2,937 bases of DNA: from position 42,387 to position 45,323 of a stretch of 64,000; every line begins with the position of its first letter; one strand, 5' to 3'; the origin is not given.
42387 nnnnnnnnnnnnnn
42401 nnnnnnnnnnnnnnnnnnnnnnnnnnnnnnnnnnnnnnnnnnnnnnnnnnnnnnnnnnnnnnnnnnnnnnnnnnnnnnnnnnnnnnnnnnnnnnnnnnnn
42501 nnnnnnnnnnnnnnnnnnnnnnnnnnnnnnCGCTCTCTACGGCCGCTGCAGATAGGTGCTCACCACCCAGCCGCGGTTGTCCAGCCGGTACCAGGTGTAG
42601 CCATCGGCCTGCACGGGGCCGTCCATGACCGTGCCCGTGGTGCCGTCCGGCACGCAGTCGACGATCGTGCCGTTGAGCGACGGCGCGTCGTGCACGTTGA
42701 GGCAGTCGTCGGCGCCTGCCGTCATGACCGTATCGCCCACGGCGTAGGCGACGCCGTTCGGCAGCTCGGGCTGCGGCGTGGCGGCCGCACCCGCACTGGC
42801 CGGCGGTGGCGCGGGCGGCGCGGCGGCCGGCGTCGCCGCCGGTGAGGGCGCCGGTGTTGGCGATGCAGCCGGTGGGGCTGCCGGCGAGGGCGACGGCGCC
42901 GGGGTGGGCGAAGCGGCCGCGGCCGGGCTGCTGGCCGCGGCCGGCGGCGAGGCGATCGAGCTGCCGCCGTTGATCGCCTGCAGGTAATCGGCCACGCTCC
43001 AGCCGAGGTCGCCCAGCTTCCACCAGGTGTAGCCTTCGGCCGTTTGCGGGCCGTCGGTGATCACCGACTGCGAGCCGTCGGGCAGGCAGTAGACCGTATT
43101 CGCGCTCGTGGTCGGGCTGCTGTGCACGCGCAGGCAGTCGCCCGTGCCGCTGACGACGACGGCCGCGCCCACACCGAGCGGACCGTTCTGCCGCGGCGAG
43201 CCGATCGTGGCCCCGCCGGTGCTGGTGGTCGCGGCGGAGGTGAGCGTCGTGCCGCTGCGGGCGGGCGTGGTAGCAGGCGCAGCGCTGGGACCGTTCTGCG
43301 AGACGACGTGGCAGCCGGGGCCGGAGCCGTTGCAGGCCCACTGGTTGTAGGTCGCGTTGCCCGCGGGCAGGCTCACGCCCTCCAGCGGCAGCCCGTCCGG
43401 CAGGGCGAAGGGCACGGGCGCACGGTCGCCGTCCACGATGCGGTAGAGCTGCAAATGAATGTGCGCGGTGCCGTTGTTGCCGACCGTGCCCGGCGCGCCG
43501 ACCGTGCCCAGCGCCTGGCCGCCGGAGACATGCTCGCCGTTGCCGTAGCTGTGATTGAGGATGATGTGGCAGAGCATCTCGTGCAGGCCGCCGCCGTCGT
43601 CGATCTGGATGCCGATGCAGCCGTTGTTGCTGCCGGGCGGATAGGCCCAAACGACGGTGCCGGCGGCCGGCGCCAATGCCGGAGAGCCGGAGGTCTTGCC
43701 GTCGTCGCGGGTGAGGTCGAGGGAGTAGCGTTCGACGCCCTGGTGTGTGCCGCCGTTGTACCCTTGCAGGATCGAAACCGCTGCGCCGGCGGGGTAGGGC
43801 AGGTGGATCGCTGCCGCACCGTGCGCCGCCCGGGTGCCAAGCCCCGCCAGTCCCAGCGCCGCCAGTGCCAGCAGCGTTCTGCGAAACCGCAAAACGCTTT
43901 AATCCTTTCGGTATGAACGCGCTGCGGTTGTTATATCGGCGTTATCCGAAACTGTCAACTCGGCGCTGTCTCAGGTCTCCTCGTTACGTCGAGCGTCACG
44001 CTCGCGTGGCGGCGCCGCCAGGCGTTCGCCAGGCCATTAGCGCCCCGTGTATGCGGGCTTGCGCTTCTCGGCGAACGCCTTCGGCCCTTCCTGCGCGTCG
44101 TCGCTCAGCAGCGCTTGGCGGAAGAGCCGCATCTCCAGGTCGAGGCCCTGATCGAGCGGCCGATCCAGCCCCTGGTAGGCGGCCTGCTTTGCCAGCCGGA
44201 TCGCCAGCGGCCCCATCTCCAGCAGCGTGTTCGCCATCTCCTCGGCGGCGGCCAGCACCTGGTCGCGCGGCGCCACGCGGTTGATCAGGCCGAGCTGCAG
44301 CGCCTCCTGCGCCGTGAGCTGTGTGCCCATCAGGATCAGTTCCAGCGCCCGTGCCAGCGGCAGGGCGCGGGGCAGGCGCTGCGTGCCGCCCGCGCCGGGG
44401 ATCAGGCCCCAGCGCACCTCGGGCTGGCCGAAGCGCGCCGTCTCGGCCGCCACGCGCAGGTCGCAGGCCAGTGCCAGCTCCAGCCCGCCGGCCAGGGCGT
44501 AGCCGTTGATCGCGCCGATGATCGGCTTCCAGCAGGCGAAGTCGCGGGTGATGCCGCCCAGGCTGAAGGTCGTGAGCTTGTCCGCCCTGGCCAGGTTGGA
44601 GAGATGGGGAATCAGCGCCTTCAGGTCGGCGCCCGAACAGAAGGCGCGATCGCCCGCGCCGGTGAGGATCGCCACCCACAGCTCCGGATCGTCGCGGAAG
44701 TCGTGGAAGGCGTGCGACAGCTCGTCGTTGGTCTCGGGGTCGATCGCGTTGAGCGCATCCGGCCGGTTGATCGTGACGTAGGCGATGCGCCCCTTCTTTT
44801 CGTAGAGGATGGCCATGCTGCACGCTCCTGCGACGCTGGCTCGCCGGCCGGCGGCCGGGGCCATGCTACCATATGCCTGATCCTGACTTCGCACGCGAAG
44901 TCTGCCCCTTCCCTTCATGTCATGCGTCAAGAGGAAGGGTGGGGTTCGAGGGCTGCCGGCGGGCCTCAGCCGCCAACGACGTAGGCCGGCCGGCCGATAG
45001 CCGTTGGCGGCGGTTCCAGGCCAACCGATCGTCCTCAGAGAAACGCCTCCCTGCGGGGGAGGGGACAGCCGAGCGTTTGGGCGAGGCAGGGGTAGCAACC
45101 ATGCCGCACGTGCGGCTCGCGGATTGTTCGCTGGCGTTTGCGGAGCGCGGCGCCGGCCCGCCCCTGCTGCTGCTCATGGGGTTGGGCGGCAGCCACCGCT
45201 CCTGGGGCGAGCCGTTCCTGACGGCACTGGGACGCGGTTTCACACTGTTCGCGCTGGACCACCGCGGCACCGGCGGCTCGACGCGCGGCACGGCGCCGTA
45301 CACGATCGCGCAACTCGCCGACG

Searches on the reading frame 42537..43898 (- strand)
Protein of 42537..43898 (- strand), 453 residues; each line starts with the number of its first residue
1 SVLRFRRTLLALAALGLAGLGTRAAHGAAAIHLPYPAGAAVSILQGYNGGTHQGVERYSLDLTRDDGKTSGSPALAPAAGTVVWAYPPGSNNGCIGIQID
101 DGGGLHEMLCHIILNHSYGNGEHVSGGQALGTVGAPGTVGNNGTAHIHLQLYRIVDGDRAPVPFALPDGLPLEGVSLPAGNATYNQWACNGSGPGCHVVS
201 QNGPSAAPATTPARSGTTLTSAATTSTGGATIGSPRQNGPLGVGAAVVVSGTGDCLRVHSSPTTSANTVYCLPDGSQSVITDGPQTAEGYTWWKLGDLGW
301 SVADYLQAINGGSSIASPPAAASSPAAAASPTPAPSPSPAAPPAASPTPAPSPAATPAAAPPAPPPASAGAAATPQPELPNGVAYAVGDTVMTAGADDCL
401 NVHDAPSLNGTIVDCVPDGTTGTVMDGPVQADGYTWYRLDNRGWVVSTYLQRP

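Call 29: search_protein_families(library=pfam, proteins=[window:42537-43898:-], max_evalue=0.00001)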
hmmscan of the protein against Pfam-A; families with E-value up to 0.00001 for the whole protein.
window:42537-43898:- (453 aa): 2 families
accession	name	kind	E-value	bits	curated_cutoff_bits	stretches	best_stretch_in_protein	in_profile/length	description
PF08239.17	SH3_3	-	1.6e-07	31.8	27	0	400-451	3-54/54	Bacterial SH3 domain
PF01551.29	Peptidase_M23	-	1.8e-07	31.7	28.7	1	69-153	11-89/96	Peptidase family M23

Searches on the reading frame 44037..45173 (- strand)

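Call 29: search_protein_families(library=pfam, proteins=[window:44037-45173:-], max_evalue=0.00001)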
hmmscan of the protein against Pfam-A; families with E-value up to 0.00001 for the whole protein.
window:44037-45173:- (378 aa): 2 families
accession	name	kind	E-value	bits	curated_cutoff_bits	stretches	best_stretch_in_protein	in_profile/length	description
PF00378.25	ECH_1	-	7.6e-72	242.1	27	1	126-377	2-250/251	Enoyl-CoA hydratase/isomerase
PF16113.10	ECH_2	-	1e-33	117.7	27.2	1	131-313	2-184/335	Enoyl-CoA hydratase/isomerase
